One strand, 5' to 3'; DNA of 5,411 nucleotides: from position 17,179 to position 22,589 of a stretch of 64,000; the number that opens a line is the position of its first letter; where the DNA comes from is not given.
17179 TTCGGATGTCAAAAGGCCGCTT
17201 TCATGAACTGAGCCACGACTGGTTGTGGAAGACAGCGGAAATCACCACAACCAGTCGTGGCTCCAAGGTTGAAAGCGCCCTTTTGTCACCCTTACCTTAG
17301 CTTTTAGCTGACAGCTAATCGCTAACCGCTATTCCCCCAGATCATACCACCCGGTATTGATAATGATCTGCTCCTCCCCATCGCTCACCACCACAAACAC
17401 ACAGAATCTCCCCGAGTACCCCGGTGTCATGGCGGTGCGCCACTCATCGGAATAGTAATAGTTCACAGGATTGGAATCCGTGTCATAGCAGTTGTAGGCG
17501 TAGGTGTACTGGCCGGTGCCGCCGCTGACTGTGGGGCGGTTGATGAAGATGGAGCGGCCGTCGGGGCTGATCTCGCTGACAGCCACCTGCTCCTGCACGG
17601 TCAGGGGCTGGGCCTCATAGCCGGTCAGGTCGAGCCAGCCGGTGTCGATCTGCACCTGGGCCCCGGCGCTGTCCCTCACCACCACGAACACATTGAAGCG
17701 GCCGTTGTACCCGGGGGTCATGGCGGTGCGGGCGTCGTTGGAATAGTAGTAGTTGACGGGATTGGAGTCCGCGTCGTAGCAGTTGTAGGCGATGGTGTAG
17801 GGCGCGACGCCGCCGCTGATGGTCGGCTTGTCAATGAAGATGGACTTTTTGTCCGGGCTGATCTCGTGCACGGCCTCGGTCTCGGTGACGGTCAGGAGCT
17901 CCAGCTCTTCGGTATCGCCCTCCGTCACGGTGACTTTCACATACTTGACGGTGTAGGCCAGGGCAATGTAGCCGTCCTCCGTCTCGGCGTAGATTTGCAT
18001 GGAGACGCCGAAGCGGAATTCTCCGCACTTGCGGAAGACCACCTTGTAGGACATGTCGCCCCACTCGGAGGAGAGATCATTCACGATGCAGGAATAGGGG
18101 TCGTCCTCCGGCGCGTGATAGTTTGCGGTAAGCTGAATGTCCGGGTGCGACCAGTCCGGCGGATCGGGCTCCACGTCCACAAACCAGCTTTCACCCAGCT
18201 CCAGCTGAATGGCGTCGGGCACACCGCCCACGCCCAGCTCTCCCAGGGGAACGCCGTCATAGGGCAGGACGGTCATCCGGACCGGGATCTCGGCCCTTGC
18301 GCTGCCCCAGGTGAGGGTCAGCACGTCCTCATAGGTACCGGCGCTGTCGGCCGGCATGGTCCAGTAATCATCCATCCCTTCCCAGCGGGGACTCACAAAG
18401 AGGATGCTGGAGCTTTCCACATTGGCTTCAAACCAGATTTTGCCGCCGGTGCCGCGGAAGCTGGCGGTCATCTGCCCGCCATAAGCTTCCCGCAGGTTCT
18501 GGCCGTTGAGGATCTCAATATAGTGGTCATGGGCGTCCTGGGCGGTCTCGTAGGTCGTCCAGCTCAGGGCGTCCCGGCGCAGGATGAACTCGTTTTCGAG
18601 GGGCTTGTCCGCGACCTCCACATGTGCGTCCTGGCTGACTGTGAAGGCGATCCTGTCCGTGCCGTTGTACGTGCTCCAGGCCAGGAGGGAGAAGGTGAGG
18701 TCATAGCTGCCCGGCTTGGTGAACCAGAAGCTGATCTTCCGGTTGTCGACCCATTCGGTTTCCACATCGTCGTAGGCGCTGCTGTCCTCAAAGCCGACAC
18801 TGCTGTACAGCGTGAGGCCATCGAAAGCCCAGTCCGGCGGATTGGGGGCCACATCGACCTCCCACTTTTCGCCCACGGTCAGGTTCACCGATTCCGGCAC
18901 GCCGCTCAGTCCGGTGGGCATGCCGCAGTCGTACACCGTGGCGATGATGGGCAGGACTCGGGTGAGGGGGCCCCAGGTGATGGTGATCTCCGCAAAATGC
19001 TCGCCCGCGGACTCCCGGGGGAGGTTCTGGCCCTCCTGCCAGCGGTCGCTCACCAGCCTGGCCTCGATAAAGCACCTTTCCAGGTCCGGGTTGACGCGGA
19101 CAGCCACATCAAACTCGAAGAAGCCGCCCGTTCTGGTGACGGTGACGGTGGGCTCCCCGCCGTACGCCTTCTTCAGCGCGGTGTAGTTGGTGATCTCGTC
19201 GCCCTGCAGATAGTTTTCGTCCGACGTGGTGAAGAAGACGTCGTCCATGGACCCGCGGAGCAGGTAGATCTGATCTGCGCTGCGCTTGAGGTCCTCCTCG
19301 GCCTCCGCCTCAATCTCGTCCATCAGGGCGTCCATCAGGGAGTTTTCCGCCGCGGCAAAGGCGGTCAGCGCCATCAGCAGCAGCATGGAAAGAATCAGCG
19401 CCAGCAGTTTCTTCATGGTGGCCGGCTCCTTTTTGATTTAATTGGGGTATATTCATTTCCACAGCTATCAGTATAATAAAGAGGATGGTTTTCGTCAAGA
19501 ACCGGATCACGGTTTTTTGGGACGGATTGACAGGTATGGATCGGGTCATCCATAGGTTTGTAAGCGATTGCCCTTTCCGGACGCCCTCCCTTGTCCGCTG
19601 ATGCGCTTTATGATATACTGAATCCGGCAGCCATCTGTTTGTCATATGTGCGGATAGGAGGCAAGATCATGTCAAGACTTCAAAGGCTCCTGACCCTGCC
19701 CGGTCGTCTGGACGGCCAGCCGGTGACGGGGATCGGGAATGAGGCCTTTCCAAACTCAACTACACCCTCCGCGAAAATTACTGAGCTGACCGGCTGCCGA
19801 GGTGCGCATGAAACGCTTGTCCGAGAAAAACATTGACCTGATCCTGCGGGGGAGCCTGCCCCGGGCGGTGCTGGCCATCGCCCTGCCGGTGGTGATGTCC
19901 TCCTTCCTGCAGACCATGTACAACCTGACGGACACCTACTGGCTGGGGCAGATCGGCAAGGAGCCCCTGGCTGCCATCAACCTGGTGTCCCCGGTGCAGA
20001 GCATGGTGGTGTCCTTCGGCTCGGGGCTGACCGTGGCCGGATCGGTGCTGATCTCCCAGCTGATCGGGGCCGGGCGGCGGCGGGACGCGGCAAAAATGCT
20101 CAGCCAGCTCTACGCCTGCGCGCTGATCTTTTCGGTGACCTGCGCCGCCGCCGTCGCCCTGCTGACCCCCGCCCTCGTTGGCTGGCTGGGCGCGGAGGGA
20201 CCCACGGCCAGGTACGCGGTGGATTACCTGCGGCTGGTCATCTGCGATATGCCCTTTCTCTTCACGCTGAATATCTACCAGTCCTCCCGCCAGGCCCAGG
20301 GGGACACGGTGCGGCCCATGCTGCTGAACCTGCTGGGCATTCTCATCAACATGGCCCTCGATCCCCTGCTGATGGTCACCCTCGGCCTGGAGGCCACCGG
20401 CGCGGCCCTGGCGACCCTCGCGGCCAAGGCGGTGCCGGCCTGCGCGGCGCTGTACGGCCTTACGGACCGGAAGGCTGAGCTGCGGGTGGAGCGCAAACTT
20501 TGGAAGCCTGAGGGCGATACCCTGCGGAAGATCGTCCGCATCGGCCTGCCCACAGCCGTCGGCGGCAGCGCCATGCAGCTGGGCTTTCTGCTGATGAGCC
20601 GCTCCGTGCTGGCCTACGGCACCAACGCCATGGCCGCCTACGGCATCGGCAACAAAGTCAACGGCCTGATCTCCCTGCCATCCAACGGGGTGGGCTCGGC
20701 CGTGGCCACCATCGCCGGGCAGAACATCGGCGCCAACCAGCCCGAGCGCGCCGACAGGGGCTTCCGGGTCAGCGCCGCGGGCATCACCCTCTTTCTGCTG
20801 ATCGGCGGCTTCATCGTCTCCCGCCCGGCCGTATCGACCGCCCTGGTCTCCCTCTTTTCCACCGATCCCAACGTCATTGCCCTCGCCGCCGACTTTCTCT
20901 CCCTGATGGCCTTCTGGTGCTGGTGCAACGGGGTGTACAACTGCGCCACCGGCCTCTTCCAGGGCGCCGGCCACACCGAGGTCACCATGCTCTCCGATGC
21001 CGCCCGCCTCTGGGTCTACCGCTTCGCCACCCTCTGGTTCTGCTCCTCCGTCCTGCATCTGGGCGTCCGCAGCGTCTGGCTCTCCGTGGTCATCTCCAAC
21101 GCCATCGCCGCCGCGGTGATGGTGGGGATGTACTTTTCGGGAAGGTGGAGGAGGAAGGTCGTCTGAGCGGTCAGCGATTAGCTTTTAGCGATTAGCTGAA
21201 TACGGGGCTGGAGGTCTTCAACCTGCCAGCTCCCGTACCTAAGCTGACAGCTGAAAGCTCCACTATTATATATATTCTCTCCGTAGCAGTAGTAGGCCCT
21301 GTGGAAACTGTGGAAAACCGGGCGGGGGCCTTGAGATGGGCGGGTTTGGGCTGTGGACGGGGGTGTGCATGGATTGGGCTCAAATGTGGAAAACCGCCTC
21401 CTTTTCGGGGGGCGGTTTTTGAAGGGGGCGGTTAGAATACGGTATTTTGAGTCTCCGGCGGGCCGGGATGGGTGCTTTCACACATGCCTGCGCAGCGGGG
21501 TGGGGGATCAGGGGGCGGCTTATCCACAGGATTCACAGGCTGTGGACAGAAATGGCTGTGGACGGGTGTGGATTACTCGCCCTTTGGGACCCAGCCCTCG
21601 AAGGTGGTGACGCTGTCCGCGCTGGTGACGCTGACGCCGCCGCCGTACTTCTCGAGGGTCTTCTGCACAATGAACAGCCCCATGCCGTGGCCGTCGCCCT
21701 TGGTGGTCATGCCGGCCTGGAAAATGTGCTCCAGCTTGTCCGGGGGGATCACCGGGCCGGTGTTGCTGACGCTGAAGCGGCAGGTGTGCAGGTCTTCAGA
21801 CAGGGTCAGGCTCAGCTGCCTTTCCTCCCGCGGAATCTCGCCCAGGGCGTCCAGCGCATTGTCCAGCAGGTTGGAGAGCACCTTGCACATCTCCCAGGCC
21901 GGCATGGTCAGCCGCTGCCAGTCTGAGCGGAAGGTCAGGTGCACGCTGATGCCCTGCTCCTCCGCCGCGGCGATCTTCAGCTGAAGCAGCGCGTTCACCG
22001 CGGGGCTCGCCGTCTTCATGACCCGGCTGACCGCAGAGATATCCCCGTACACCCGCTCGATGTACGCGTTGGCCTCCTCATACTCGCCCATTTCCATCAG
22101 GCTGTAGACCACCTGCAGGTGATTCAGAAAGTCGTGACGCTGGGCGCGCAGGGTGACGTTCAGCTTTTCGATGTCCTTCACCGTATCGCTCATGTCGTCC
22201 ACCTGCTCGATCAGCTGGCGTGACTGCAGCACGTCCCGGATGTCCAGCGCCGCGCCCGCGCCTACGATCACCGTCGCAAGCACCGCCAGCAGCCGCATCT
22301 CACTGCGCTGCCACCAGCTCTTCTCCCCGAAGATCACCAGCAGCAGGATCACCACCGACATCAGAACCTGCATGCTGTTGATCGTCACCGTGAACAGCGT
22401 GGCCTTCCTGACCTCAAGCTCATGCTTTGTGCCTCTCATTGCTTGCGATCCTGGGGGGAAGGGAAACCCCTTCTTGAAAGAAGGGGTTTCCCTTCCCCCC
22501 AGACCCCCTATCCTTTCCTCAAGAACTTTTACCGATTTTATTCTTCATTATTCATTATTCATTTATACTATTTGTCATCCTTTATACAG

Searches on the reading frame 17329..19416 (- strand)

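Call 4: search_protein_families(library=pfam, proteins=[window:17329-19416:-], max_evalue=1)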
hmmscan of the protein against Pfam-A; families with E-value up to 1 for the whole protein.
window:17329-19416:- (695 aa): 2 families
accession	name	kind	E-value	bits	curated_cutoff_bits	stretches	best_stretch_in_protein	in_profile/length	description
PF22854.2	VEGFR1-3_N_Ig-like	-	0.00014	22.3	35.4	1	600-662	43-104/110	VEGFR1-3, N-terminal Ig-like domain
PF11866.13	DUF3386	-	0.18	11.7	25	1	459-499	124-164/211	Protein of unknown function (DUF3386)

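Call 5: search_protein_families(library=ncbifam, proteins=[window:17329-19416:-], max_evalue=1)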
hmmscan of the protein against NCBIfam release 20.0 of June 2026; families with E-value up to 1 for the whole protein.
window:17329-19416:- (695 aa): 1 family
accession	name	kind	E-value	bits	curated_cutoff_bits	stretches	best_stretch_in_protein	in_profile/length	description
TIGR03769.1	P_ac_wall_RPT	domain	0.059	13.9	30.9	1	230-246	7-23/41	TIGR03769 domain-containing protein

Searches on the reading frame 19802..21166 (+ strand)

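Call 17: search_protein_families(library=pfam, proteins=[window:19802-21166:+], max_evalue=0.001)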
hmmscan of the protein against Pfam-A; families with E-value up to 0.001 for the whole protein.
window:19802-21166:+ (454 aa): 1 family
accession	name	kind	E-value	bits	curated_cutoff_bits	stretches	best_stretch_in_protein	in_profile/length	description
PF01554.23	MatE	-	1.2e-51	175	24.9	2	29-189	1-161/161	MatE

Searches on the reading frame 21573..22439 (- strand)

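Call 17: search_protein_families(library=pfam, proteins=[window:21573-22439:-], max_evalue=0.001)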
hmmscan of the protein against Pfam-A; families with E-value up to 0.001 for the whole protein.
window:21573-22439:- (288 aa): 3 families
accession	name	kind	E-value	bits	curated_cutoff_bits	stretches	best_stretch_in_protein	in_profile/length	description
PF14689.11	SPOB_a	-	2.8e-20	72.2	28.1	1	85-142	4-61/62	Sensor_kinase_SpoOB-type, alpha-helical domain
PF02518.31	HATPase_c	-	5.5e-19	69.1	26.4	1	186-286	8-109/111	Histidine kinase-, DNA gyrase B-, and HSP90-like ATPase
PF14501.12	HATPase_c_5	-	1.5e-12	47.7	22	1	182-276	4-93/102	GHKL domain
